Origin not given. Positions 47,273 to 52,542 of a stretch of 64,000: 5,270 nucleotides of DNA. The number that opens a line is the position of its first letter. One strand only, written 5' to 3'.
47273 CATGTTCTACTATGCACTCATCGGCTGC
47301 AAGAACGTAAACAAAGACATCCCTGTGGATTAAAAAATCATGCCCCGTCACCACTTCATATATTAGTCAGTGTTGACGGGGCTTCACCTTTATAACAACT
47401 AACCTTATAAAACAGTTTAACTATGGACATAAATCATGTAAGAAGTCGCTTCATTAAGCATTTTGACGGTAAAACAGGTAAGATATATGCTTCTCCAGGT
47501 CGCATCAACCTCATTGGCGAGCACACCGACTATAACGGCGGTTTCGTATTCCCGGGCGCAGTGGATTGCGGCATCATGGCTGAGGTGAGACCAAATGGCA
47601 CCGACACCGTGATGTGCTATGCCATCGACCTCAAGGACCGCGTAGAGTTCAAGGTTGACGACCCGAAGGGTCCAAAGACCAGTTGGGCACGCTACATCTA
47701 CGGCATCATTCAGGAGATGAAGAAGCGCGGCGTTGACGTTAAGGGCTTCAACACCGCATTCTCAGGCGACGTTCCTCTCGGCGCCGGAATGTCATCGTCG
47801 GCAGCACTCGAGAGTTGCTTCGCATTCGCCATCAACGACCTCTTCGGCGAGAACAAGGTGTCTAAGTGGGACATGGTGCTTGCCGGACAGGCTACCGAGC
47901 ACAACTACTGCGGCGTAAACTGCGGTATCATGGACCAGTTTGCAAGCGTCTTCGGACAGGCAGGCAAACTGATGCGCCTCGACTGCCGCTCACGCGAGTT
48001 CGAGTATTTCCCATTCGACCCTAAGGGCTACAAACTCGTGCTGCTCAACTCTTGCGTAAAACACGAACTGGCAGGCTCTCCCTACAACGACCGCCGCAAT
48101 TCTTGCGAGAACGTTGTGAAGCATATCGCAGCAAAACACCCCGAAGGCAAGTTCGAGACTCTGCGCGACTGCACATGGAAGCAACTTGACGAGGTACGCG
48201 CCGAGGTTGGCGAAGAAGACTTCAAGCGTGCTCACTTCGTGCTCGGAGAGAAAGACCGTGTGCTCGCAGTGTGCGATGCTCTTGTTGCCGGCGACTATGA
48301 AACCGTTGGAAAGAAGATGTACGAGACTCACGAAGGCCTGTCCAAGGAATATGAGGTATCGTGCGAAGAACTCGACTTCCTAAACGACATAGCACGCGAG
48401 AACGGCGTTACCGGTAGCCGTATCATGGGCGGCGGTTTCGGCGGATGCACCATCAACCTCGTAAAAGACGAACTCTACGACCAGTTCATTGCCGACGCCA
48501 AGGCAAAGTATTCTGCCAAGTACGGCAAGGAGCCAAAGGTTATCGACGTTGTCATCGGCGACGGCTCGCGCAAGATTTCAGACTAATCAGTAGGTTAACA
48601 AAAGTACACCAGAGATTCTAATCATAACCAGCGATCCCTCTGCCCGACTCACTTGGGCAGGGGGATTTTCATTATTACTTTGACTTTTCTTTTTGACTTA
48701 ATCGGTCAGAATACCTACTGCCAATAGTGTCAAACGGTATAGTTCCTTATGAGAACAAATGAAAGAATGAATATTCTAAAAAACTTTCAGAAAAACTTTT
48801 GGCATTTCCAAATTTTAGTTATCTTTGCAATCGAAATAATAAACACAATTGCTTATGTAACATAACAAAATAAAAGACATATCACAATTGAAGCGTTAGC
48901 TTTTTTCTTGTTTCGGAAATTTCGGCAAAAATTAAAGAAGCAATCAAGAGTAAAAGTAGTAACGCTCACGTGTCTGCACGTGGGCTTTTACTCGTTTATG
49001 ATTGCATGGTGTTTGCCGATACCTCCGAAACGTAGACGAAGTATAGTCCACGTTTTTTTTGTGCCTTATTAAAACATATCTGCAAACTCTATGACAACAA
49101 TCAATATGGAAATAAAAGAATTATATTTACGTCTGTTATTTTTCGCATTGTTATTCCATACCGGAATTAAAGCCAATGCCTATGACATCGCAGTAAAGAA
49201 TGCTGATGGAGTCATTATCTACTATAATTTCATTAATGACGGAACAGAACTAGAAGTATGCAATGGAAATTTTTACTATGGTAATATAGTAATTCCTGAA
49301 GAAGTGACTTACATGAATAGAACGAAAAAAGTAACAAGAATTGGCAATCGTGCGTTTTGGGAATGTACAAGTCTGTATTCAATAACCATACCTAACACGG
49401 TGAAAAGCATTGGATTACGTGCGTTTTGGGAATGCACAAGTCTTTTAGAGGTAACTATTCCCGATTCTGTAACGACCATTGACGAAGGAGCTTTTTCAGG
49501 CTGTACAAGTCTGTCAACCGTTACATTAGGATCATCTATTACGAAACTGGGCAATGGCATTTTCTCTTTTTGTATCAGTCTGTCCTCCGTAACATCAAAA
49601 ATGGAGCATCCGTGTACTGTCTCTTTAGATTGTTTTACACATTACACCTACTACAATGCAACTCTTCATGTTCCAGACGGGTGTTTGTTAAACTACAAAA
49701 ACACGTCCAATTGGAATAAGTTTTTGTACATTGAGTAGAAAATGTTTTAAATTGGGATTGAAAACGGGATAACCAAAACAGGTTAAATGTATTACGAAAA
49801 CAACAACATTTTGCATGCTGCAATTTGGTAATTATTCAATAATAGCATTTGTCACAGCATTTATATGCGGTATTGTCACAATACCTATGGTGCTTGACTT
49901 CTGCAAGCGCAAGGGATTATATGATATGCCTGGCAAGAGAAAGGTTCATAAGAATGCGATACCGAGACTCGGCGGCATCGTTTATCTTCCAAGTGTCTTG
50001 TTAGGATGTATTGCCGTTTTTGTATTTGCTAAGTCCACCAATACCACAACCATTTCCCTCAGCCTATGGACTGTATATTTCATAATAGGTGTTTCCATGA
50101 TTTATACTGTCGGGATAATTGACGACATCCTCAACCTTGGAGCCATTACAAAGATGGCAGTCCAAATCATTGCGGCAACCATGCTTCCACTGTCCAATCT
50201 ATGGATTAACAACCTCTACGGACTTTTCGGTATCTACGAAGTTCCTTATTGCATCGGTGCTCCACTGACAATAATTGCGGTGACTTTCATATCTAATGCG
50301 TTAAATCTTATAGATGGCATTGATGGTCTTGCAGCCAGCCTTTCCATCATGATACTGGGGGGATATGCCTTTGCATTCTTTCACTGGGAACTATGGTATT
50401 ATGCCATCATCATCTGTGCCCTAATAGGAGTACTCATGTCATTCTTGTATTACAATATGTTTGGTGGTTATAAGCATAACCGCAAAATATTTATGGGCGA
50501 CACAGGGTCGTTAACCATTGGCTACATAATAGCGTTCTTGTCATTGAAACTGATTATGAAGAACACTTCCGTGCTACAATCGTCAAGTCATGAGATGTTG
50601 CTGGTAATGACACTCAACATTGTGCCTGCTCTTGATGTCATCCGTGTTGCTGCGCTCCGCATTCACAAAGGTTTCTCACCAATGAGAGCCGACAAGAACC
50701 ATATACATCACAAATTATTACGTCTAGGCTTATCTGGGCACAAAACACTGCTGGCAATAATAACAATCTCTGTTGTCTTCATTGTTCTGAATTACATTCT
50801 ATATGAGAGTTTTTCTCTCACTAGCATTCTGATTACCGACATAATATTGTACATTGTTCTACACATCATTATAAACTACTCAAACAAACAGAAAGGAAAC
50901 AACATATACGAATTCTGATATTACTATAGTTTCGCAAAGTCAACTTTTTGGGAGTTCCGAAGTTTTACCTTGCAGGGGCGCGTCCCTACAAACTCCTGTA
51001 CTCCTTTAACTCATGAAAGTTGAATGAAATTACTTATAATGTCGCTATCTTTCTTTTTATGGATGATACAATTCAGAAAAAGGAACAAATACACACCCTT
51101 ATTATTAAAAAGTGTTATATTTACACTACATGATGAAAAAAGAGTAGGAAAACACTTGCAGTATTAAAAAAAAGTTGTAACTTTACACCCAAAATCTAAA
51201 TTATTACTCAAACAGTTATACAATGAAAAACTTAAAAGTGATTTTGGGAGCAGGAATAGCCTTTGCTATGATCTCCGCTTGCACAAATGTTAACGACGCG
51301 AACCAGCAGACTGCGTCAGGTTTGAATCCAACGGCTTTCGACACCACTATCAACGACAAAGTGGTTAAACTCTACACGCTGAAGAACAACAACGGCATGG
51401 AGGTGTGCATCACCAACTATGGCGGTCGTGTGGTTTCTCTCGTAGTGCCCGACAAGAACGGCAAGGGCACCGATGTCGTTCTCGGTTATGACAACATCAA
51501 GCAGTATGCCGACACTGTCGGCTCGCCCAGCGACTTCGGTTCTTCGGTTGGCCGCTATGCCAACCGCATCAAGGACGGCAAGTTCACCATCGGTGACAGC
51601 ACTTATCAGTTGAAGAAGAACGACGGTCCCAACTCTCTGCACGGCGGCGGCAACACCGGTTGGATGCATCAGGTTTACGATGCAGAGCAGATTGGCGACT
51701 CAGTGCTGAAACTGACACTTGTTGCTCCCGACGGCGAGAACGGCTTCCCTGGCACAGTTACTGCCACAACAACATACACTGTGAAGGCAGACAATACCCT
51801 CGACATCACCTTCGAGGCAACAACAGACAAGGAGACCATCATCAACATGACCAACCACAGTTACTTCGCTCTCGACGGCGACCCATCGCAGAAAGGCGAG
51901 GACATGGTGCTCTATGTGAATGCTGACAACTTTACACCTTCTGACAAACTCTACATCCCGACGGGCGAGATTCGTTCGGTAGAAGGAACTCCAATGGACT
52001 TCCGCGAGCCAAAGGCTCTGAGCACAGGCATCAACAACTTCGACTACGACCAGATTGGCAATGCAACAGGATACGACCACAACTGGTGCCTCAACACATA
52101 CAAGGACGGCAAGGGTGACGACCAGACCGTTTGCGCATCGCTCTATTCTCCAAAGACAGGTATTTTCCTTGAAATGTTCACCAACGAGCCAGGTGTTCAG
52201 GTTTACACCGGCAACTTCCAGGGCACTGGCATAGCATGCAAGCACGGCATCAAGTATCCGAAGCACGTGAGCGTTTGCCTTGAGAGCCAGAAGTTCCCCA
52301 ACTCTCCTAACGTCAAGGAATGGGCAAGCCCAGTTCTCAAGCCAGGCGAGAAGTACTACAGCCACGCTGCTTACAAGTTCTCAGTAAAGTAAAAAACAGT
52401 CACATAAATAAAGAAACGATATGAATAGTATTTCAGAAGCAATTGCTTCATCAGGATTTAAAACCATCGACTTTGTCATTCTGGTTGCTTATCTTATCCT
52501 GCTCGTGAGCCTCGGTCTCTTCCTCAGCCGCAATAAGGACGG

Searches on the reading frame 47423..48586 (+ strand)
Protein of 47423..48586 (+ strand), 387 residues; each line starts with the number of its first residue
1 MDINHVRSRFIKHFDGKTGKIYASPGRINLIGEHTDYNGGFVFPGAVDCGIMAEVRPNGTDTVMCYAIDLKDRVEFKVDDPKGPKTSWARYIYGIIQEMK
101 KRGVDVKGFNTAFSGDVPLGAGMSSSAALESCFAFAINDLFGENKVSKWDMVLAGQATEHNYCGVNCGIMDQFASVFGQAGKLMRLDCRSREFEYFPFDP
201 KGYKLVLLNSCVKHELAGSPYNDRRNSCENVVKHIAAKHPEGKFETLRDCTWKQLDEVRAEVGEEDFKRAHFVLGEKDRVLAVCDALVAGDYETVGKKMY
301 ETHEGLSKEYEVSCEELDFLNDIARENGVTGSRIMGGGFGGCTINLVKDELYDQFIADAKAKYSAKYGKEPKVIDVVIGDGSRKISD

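Call 67: search_protein_families(library=pfam, proteins=[window:47423-48586:+], max_evalue=0.00001)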
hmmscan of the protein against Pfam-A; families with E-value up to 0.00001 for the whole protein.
window:47423-48586:+ (387 aa): 3 families
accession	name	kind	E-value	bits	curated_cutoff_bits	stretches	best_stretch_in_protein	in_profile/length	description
PF10509.15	GalKase_gal_bdg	-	9.1e-20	70.4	23.1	1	9-57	2-49/49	Galactokinase galactose-binding signature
PF00288.32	GHMP_kinases_N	-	3.8e-18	65.9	22.3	1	91-179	2-87/87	GHMP kinases N terminal domain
PF08544.19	GHMP_kinases_C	-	8.5e-10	39.3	21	1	286-358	4-77/85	GHMP kinases C terminal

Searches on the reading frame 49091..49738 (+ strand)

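Call 67: search_protein_families(library=pfam, proteins=[window:49091-49738:+], max_evalue=0.00001)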
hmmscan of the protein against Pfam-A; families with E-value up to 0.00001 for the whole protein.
window:49091-49738:+ (215 aa): 1 family
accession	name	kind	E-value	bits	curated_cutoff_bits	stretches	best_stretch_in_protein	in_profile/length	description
PF13306.12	LRR_5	-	7.8e-26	90.9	27.7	1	73-170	14-109/127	BspA type Leucine rich repeat region (6 copies)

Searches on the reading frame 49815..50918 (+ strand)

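Call 67: search_protein_families(library=pfam, proteins=[window:49815-50918:+], max_evalue=0.00001)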
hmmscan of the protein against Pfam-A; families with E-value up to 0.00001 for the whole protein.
window:49815-50918:+ (367 aa): 1 family
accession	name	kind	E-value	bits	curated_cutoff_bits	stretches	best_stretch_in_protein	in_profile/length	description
PF00953.26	Glycos_transf_4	-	1.9e-32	112.9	27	1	88-246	3-159/160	Glycosyl transferase family 4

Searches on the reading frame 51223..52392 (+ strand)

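Call 67: search_protein_families(library=pfam, proteins=[window:51223-52392:+], max_evalue=0.00001)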
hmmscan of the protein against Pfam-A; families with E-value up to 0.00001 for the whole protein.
window:51223-52392:+ (389 aa): 1 family
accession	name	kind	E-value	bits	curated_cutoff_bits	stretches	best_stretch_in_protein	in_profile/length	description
PF01263.26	Aldose_epim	-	1.9e-81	274.2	27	1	50-384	2-298/299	Aldose 1-epimerase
